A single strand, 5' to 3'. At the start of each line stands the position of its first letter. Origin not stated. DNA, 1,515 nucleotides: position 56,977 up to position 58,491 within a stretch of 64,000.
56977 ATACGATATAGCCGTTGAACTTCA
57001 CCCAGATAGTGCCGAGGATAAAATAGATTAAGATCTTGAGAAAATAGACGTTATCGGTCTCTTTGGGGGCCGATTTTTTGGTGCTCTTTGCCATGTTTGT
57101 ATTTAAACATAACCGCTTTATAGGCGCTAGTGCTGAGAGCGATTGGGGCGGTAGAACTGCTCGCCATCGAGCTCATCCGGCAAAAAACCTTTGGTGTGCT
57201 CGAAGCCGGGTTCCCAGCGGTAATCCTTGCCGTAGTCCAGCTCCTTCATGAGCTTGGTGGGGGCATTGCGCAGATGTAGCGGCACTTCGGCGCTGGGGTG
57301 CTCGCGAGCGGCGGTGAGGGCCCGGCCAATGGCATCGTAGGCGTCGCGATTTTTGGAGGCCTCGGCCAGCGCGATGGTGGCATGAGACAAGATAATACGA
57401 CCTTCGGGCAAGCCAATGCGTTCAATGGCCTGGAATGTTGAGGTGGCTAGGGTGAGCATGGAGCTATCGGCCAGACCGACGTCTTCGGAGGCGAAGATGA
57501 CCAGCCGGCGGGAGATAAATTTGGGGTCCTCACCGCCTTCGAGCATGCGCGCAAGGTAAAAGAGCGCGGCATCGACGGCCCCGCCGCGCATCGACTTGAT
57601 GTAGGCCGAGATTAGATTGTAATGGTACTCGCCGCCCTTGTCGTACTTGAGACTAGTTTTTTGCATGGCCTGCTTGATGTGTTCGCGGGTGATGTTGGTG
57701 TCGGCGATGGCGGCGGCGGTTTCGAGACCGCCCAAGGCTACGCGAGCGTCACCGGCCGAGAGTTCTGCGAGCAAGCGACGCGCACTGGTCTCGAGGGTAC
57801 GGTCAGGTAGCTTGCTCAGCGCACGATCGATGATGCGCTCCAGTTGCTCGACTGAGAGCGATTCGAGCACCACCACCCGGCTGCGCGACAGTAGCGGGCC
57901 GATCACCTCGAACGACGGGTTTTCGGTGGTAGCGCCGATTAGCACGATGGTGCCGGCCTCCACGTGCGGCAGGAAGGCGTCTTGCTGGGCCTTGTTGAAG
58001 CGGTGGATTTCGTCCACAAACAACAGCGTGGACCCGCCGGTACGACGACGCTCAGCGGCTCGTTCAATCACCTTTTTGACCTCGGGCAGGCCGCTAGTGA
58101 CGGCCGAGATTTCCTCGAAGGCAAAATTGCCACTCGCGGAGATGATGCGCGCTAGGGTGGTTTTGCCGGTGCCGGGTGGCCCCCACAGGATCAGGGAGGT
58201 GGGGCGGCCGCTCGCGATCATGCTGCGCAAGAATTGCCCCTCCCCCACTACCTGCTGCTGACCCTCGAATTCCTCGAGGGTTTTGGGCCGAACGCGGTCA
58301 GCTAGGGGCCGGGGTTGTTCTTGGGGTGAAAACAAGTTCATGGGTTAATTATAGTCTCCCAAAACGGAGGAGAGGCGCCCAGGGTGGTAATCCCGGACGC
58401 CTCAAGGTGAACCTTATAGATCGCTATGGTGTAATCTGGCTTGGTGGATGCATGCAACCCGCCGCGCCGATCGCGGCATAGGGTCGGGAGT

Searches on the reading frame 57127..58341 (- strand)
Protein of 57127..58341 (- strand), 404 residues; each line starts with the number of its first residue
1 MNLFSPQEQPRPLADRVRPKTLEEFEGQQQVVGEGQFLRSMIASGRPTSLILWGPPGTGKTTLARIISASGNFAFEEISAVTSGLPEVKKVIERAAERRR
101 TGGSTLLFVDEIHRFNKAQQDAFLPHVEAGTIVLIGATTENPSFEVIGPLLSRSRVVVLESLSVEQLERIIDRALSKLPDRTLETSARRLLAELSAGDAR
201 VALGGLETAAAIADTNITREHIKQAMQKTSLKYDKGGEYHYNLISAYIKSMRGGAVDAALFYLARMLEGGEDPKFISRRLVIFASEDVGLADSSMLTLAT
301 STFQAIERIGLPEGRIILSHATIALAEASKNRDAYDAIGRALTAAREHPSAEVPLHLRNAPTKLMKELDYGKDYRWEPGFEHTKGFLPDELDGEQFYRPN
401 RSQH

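Call 47: search_protein_families(library=ncbifam, proteins=[window:57127-58341:-], max_evalue=1e-10)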
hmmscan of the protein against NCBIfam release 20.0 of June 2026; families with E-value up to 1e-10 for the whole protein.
window:57127-58341:- (404 aa): 18 families
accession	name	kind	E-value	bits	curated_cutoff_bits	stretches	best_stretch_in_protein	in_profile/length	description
NF009881.0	PRK13341.1-2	equivalog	4.9e-113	378.5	651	1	7-401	12-420/736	AAA family ATPase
NF009883.0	PRK13341.1-4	equivalog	4.7e-109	365.3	668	1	9-401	17-423/729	AAA family ATPase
NF009882.0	PRK13341.1-3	equivalog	6.5e-91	305.5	1197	1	11-400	18-421/734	AAA family ATPase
NF009880.0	PRK13341.1-1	equivalog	1e-88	298.2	891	1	11-402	6-392/599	AAA family ATPase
NF011289.0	PRK14700.1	equivalog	9.2e-43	146.5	570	1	124-401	1-280/300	recombination factor protein RarA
NF000868.0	PRK00080.1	equivalog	5.6e-20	71.5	282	1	13-128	15-127/330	Holliday junction branch migration DNA helicase RuvB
TIGR02397.1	dnaX_nterm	equivalog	2.7e-17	63.1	250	0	12-73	3-62/355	DNA polymerase III subunit gamma/tau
TIGR00635.1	ruvB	equivalog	6.6e-17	61.5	299.05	0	20-128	1-106/305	Holliday junction branch migration DNA helicase RuvB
TIGR02903.1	spore_lon_C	equivalog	3.2e-13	49.1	678.8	0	14-67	145-195/615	Lon family ATP-dependent protease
NF001679.0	PRK00440.1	equivalog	3.3e-13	49.4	303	1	14-228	9-226/322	replication factor C small subunit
NF011512.0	PRK14950.1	equivalog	4.6e-13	49.2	593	0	16-72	9-63/585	DNA polymerase III subunits gamma and tau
NF011523.0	PRK14962.1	equivalog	1.1e-12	47.5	576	0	80-313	94-317/474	DNA polymerase III subunits gamma and tau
TIGR02902.1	spore_lonB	equivalog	6.7e-12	44.8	723.3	0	11-67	53-106/531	ATP-dependent protease LonB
NF003226.0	PRK04195.1-1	equivalog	7e-12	45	588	1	17-227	8-224/405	replication factor C large subunit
NF003230.0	PRK04195.1-6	equivalog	2.3e-11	43.1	441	1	16-224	7-218/494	replication factor C large subunit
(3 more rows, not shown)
